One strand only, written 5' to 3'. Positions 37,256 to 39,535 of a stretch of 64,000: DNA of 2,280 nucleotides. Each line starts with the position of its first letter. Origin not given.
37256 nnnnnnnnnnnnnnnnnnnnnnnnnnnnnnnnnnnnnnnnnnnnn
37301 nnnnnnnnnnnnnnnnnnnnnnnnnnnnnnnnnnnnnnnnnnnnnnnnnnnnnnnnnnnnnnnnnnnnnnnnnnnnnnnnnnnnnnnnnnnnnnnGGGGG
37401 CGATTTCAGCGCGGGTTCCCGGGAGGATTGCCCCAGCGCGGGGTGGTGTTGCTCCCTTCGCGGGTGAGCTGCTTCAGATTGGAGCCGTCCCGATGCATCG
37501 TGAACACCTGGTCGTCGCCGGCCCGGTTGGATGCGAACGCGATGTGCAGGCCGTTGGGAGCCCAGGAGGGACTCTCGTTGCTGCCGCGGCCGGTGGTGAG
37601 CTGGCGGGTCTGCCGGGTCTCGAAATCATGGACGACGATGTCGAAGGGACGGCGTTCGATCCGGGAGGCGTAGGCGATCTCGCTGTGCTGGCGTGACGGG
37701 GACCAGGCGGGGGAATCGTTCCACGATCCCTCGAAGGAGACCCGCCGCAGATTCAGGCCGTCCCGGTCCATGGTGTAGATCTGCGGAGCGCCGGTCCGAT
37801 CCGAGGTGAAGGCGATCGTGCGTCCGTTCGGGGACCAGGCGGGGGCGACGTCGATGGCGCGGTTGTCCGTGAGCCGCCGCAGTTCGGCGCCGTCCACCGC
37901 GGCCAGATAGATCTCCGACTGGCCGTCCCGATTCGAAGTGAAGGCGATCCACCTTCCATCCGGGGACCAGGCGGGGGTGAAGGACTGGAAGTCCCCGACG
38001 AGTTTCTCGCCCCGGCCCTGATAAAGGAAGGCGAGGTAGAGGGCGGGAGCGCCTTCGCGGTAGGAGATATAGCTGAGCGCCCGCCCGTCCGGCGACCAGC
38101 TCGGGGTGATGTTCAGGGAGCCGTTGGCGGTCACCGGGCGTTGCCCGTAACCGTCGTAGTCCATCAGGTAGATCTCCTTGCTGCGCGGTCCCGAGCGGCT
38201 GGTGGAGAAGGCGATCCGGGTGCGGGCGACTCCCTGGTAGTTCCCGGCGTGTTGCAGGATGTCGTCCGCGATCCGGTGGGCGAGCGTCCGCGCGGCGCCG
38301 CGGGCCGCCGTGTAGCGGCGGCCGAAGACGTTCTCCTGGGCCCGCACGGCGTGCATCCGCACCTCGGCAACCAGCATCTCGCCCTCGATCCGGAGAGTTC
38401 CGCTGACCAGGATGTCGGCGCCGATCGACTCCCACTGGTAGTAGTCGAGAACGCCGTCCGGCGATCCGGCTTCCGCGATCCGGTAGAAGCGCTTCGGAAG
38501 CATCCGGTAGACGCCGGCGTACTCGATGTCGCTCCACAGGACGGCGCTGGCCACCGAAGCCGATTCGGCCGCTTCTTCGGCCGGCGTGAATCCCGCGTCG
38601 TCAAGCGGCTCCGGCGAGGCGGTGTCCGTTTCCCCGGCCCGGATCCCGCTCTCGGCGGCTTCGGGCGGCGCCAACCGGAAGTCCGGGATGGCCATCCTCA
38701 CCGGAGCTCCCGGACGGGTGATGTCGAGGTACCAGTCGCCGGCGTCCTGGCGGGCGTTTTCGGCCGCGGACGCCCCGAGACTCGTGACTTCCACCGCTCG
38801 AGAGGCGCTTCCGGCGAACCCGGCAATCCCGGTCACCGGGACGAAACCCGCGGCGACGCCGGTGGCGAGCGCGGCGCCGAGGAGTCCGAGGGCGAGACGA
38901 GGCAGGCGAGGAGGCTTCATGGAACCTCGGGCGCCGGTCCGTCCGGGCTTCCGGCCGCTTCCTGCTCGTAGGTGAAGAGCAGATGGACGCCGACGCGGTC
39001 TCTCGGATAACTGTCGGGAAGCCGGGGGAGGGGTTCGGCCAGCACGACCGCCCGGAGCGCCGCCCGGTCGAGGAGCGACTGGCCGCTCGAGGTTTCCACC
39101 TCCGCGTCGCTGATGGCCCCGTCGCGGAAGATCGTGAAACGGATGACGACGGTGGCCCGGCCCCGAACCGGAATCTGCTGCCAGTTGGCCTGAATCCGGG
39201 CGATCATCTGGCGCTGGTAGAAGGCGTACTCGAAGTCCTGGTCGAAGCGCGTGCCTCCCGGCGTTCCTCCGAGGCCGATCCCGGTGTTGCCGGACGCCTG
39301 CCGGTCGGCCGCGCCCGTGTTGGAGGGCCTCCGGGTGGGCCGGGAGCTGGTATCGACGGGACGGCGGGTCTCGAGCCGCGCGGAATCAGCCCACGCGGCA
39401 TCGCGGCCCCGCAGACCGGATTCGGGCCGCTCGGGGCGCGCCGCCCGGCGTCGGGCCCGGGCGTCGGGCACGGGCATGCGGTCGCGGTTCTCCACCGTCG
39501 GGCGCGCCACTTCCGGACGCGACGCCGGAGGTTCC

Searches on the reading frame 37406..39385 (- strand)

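Call 15: search_protein_families(library=pfam, proteins=[window:37406-39385:-], max_evalue=0.0001)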
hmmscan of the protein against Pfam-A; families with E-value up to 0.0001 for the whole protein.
window:37406-39385:- (659 aa): 5 families
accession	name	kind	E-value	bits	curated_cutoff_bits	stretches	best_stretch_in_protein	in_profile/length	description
PF07676.18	PD40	-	1.6e-43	146.2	20.9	4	502-537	1-37/38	WD40-like Beta Propeller Repeat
PF00930.27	DPPIV_N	-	7.4e-08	31.9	22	0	471-508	48-81/354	Dipeptidyl peptidase IV (DPP IV) N-terminal region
PF14583.12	Pectate_lyase22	-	4.3e-06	26.1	30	0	405-448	218-263/386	Oligogalacturonate lyase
PF25174.1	Beta-prop_THOC3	-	2e-05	24.2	305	0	516-620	9-108/272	THOC3 beta-propeller domain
PF04052.18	TolB_N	-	7.6e-05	23.2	22.4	0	268-351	22-104/106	TolB amino-terminal domain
